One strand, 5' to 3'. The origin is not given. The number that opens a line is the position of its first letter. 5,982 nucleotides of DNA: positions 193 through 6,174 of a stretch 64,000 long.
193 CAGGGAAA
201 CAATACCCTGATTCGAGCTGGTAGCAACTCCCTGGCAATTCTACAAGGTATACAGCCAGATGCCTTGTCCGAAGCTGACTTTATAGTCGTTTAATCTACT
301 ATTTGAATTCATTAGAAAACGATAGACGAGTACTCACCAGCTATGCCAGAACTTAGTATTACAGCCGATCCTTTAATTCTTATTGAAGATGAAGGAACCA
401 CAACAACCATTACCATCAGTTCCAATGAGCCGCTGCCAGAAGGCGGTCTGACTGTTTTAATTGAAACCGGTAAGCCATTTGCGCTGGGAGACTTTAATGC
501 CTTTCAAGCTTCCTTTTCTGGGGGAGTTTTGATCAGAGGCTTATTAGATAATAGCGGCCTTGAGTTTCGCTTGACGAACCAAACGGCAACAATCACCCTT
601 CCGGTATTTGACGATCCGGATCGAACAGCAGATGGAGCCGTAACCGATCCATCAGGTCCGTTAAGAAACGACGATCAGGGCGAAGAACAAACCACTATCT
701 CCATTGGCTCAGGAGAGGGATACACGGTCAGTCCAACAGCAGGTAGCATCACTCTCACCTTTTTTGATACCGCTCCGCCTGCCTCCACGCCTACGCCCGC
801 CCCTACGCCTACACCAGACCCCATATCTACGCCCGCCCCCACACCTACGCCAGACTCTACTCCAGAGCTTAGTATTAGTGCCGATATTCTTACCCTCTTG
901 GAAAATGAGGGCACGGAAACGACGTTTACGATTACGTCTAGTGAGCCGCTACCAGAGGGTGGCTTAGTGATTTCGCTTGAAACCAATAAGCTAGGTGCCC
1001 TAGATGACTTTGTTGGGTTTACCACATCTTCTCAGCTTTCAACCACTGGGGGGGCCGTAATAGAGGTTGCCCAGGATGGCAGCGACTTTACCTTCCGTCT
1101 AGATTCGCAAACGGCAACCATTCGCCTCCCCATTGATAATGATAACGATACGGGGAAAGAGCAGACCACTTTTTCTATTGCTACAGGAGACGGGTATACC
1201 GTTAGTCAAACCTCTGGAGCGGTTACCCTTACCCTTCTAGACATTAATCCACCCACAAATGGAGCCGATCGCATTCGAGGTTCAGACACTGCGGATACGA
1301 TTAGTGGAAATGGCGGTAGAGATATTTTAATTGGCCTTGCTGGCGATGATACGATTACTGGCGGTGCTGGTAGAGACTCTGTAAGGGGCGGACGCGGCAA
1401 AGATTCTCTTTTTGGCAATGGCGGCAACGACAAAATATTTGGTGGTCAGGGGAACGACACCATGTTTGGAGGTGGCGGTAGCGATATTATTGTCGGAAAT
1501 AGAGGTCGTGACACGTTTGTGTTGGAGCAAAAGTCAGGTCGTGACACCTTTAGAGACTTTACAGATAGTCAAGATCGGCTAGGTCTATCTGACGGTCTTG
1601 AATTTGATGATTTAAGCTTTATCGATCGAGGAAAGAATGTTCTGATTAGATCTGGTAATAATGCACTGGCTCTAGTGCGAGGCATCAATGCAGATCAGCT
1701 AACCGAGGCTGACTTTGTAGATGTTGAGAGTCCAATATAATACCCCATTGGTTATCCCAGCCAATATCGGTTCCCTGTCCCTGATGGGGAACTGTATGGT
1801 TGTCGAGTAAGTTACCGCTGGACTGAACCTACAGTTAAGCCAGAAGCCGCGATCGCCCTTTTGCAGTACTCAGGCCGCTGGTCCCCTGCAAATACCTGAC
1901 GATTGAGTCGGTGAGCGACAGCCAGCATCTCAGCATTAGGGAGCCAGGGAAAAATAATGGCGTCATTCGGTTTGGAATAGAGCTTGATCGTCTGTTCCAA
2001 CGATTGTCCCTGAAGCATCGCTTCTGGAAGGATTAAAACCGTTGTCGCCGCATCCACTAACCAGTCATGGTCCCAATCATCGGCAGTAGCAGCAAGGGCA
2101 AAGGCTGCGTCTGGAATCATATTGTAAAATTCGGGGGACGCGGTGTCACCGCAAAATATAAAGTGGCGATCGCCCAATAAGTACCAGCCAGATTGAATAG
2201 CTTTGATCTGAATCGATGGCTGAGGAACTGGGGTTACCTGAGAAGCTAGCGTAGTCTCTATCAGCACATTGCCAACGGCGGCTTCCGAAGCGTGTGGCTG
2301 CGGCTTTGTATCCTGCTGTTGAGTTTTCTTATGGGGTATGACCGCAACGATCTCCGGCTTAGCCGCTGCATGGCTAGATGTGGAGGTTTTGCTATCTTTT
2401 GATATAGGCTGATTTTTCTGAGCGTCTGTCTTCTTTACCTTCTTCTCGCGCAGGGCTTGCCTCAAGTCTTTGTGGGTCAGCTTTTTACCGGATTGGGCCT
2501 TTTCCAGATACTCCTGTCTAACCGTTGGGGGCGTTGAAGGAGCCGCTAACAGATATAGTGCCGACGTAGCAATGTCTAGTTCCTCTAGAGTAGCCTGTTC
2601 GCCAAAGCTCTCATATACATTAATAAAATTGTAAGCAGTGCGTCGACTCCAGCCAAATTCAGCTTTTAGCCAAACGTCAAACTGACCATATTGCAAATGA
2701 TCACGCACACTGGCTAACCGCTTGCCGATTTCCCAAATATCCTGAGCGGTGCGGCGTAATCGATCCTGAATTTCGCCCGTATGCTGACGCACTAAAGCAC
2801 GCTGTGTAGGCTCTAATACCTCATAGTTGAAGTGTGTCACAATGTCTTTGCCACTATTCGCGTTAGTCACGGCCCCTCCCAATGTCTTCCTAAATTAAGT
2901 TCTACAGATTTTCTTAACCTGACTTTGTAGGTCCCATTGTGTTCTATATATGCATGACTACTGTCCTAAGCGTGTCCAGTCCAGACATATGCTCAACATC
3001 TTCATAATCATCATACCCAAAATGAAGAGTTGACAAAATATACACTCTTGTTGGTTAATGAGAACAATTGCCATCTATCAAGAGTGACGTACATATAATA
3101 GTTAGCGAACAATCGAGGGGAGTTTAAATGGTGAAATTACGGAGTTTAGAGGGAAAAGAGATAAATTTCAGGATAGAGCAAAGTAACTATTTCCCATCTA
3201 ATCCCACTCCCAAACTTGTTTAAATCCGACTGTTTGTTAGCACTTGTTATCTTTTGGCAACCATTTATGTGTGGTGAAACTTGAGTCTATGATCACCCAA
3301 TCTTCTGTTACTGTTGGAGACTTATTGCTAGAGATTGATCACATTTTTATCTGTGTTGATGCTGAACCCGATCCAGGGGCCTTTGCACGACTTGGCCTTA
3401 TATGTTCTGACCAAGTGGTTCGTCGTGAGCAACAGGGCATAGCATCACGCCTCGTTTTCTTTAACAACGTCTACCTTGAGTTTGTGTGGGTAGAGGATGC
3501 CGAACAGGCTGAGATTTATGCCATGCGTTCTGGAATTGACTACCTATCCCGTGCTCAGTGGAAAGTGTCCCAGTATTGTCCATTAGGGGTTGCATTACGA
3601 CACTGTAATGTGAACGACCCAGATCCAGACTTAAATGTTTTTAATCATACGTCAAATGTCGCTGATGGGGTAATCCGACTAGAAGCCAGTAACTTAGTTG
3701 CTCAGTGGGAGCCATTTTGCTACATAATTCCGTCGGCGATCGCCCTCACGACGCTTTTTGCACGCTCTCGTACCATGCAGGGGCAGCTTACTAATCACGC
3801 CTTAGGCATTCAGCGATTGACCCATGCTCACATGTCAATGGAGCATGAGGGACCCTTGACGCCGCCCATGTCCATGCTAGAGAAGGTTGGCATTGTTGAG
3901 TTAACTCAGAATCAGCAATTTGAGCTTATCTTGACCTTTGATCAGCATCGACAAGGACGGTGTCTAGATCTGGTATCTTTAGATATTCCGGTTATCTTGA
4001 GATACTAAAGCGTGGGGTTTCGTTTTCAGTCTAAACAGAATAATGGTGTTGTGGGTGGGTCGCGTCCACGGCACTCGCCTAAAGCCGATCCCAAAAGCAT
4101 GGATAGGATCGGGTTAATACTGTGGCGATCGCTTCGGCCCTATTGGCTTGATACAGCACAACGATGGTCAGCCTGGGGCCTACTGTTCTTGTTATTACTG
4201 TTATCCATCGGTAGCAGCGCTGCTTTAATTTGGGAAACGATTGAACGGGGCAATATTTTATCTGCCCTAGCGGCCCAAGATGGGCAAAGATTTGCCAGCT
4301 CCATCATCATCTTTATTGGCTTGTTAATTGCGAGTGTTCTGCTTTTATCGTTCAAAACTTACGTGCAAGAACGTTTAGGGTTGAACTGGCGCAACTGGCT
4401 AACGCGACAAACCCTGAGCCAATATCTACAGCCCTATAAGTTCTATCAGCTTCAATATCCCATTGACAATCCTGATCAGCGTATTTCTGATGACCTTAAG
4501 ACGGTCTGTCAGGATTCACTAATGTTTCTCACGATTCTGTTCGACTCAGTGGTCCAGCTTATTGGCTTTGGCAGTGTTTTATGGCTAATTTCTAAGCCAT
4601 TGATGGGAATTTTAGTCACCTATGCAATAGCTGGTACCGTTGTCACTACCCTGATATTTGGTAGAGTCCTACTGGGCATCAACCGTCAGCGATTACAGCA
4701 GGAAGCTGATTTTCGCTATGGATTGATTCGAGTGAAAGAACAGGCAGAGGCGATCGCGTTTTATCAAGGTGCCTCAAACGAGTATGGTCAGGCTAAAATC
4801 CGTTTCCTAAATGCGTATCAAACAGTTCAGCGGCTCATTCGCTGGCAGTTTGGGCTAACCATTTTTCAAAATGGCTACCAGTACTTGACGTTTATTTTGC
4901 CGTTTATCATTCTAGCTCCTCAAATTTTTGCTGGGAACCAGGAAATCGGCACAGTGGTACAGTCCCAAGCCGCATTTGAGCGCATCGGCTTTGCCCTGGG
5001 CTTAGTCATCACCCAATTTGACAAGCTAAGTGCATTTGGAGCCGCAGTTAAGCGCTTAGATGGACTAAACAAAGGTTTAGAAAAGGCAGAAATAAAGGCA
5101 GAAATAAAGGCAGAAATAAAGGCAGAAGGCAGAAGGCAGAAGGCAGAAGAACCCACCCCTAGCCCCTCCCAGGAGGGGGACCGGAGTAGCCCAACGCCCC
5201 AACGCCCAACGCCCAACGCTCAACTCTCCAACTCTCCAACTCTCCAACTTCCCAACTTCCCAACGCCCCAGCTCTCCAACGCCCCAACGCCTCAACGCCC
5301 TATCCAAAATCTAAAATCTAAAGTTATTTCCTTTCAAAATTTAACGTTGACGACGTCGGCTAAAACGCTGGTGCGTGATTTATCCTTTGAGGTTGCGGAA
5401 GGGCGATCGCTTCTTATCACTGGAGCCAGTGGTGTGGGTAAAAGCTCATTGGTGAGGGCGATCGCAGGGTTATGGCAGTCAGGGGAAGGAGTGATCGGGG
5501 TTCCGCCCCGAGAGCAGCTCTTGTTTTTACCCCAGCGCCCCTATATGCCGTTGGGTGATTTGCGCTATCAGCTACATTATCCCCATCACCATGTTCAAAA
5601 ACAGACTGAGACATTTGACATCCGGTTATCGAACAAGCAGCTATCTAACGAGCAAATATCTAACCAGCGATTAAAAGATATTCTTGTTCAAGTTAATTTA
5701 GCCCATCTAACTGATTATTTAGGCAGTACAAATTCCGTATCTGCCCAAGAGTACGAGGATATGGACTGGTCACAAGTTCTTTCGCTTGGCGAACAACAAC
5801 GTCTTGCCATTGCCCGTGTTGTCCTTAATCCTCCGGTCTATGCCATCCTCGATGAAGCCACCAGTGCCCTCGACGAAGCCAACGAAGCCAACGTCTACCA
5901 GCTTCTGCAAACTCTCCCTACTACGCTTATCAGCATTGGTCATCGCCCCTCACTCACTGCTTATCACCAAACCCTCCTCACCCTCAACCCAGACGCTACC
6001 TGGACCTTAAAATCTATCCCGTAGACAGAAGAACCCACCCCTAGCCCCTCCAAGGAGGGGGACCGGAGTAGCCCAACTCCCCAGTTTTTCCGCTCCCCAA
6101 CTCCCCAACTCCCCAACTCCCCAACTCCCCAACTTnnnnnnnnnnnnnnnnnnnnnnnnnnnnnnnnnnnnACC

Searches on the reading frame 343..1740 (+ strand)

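Call 26: search_protein_families(library=pfam, proteins=[window:343-1740:+], max_evalue=0.1)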
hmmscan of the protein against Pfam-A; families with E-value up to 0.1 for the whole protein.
window:343-1740:+ (465 aa): 1 family
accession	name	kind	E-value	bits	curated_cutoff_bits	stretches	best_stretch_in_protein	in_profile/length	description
PF00353.25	HemolysinCabind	-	1.4e-26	92.5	23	4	357-391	1-35/36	RTX calcium-binding nonapeptide repeat (4 copies)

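Call 27: search_protein_families(library=ncbifam, proteins=[window:343-1740:+], max_evalue=0.1)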
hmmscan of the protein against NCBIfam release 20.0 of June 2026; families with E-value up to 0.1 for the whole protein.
window:343-1740:+ (465 aa): 10 families
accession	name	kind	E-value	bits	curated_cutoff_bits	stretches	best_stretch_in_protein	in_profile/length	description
NF033943.0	RTX_toxin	subfamily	2.2e-19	69.2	1000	1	306-441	703-847/930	RTX family hemolysin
NF046115.1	Ca_rpt_SMc04171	equivalog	1.6e-18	67.2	625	2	315-403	412-504/574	SMc04171 family calcium-binding repeat protein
NF033203.1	entero_EhxA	exception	5.2e-15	54.7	2000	1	306-439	736-877/997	enterohemolysin EhxA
NF050046.1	PueAB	exception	4.3e-14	51.8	670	2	355-459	507-614/616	polyurethane esterase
NF035945.1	Zn_serralysin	subfamily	2.9e-13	49.8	500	2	349-418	324-398/462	serralysin family metalloprotease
NF053766.1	ZapA_metallo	exception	1.1e-10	41.2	940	2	355-420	350-420/483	ZapA family metalloprotease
NF052454.1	BtaGlycanEglC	equivalog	8.6e-08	31.5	700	1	356-458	103-208/459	endo-1,3-1,4-beta-glycanase EglC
NF051884.1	ProteaseSapA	equivalog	0.0026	16.5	1200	1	349-430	326-405/644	protease SapA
NF037973.1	metallo_SslE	exception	0.06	10.6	3000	1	129-175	34-81/1519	lipoprotein metalloprotease SslE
NF047903.1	MmDecMmdC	equivalog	0.089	13.2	200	0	128-172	7-51/132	methylmalonyl-CoA decarboxylase subunit gamma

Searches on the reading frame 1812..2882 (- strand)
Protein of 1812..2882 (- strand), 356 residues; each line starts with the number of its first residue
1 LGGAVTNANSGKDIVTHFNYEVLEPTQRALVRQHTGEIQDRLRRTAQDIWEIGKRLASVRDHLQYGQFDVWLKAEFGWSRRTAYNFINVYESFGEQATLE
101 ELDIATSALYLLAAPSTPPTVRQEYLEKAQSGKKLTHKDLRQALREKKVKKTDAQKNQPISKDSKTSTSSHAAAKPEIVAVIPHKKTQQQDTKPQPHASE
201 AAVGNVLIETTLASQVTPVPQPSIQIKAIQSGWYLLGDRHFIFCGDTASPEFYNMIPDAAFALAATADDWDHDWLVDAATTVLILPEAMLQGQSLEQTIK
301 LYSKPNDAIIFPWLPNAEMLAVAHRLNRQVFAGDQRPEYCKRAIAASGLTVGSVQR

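Call 26: search_protein_families(library=pfam, proteins=[window:1812-2882:-], max_evalue=0.1)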
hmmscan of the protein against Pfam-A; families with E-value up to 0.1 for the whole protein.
window:1812-2882:- (356 aa): 4 families
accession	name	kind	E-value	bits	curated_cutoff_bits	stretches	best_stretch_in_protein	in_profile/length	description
PF11300.13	DUF3102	-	1.6e-11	45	24.4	1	49-147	25-129/129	Protein of unknown function (DUF3102)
PF03677.18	UPF0137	-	5e-05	23.7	34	1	46-130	85-174/237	Uncharacterised protein family (UPF0137)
PF01555.25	N6_N4_Mtase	-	0.017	15.5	26.7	0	294-343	170-219/221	DNA methylase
PF00866.24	Ring_hydroxyl_B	-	0.073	13.6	27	0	7-59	86-137/144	Ring hydroxylating beta subunit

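Call 27: search_protein_families(library=ncbifam, proteins=[window:1812-2882:-], max_evalue=0.1)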
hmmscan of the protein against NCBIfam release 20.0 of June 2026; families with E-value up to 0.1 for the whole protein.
window:1812-2882:- (356 aa): 1 family
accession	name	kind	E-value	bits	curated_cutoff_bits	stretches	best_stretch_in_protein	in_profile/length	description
NF033930.1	pneumo_PspA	exception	0.0029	16.4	850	1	125-233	331-444/659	pneumococcal surface protein A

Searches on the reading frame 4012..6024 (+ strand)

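Call 26: search_protein_families(library=pfam, proteins=[window:4012-6024:+], max_evalue=0.1)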
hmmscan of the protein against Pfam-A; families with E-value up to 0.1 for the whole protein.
window:4012-6024:+ (670 aa): 14 families
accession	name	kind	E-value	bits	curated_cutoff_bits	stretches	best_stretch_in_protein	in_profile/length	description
PF06472.20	ABC_membrane_2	-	4.6e-45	154.5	24.4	1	51-306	10-269/269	ABC transporter transmembrane region 2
PF00005.33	ABC_tran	-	1.9e-17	64.6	25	1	455-618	2-137/137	ABC transporter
PF05992.17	SbmA_BacA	-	4.6e-08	33.3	24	1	82-351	40-309/315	SbmA/BacA-like family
PF00664.28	ABC_membrane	-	5.5e-07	30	28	1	58-319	1-264/274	ABC transporter transmembrane region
PF13191.12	AAA_16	-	2.3e-05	25.4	32.6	1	460-511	18-66/167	AAA ATPase domain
PF02463.25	SMC_N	-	4e-05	23.6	40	1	467-649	27-202/220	RecF/RecN/SMC N terminal domain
PF20703.3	nSTAND1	-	7.2e-05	23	27.1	1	452-492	21-59/379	Novel STAND NTPase 1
PF13555.12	AAA_29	-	0.00058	20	27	1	460-485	18-43/61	P-loop containing region of AAA domain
PF03193.22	RsgA_GTPase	-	0.00066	20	30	1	436-486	77-128/174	RsgA GTPase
PF05729.18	NACHT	-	0.0019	18.5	26.7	1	466-492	2-28/167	NACHT domain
PF05673.19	DUF815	-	0.025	14.2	23.8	1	463-486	52-75/249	Protein of unknown function (DUF815)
PF13401.12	AAA_22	-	0.035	14.9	27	0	464-499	5-33/130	AAA domain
PF13304.12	AAA_21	-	0.083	13.4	27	0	469-505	4-52/304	AAA domain, putative AbiEii toxin, Type IV TA system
PF13476.12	AAA_23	-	0.088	13.9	27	0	459-485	15-40/201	AAA domain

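Call 27: search_protein_families(library=ncbifam, proteins=[window:4012-6024:+], max_evalue=0.1)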
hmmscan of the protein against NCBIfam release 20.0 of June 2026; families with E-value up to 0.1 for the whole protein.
window:4012-6024:+ (670 aa): 190 families (the best 25 are shown)
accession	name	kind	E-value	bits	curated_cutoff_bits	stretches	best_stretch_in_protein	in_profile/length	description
TIGR00954.1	3a01203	subfamily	9.3e-76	255.7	918.9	1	74-665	114-659/660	peroxysomal long chain fatty acyl transporter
TIGR02857.1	CydD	equivalog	2e-26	93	435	1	427-655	310-526/529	thiol reductant ABC exporter subunit CydD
TIGR03796.1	NHLM_micro_ABC1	equivalog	1.3e-22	79.8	853.3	2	439-647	478-673/710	NHLP family bacteriocin export ABC transporter peptidase/permease/ATPase subunit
NF000355.4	ribo_prot_ABC_F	equivalog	1.1e-20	74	380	2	428-549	303-423/499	ribosomal protection-like ABC-F family protein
NF008364.0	PRK11160.1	equivalog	4.4e-20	71.8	630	1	433-650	333-539/575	heme ABC transporter ATP-binding protein/permease CydC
TIGR00958.1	3a01208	subfamily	1.4e-18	66.6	874.6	2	588-659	616-687/711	antigen peptide transporter 2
TIGR01842.1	type_I_sec_PrtD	subfamily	1.9e-18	66.3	510.15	2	589-659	454-527/544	type I secretion system permease/ATPase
NF050066.1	LPSTprtrPglK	equivalog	3.3e-18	65.4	1000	1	437-647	347-544/558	BC-type lipopolysaccharide transporter PglK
TIGR01189.1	ccmA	equivalog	1e-17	64.5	131.6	1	441-633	3-171/198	heme ABC exporter ATP-binding protein CcmA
TIGR02673.1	FtsE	equivalog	1.5e-17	64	264.85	1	439-649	2-200/214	cell division ATP-binding protein FtsE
TIGR02868.1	CydC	equivalog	1.6e-17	63.4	329.05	1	443-633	339-515/530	thiol reductant ABC exporter subunit CydC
NF008379.0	PRK11174.1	equivalog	2.4e-17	62.8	684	1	428-646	339-544/588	heme ABC transporter permease/ATP-binding protein CydD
NF007601.2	PRK10247.1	equivalog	2.5e-17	63.1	292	1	439-635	2-177/204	iron efflux ABC transporter ATP-binding subunit FetA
NF010061.0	PRK13538.1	equivalog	2.7e-17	63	195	1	436-633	3-177/211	cytochrome c biogenesis heme-transporting ATPase CcmA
TIGR02203.1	MsbA_lipidA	equivalog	2.9e-17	62.4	602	1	439-647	332-530/572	lipid A export permease/ATP-binding protein MsbA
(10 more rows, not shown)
